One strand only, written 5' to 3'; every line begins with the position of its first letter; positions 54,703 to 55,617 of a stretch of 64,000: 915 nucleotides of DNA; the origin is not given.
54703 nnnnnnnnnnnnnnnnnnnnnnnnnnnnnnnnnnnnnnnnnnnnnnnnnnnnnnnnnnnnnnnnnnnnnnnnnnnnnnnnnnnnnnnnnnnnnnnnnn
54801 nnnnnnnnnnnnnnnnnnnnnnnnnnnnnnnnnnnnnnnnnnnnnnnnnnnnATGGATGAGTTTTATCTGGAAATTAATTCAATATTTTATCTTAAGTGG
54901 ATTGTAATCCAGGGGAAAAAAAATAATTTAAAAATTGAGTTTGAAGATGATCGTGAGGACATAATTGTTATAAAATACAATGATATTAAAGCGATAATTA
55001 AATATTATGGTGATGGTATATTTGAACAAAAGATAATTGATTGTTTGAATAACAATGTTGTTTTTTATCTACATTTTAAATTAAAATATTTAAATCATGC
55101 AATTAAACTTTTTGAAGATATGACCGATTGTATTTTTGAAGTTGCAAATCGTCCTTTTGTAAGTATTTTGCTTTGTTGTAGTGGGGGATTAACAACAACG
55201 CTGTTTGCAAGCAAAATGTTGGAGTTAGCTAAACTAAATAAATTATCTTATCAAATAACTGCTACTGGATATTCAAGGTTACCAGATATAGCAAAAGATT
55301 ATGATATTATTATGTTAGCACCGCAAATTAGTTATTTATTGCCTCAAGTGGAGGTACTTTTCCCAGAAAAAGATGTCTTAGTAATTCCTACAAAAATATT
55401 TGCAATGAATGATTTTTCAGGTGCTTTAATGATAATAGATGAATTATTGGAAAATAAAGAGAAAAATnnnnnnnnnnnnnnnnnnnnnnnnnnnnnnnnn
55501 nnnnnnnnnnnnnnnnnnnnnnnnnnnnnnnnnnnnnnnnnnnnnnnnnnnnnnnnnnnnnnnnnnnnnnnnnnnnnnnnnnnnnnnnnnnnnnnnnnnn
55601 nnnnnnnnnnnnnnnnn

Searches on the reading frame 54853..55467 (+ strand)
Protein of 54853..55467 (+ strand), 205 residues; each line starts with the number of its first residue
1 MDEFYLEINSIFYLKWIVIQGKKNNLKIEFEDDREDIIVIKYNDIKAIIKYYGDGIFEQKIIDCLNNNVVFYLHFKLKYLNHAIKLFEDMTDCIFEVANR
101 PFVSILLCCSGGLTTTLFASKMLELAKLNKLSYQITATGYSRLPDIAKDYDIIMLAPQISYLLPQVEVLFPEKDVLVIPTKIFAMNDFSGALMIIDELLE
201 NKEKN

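Call 6: search_protein_families(library=ncbifam, proteins=[window:54853-55467:+], max_evalue=0.001)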
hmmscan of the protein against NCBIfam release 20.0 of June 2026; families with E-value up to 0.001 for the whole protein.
window:54853-55467:+ (205 aa): 2 families
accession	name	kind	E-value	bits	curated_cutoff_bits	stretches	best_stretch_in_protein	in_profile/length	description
TIGR00853.1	pts-lac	subfamily_domain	2e-15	57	110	1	103-175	45-117/140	lactose/cellobiose PTS transporter subunit IIB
NF007796.0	PRK10499.1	equivalog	2.4e-11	43.9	157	1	105-192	6-93/106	PTS sugar transporter subunit IIB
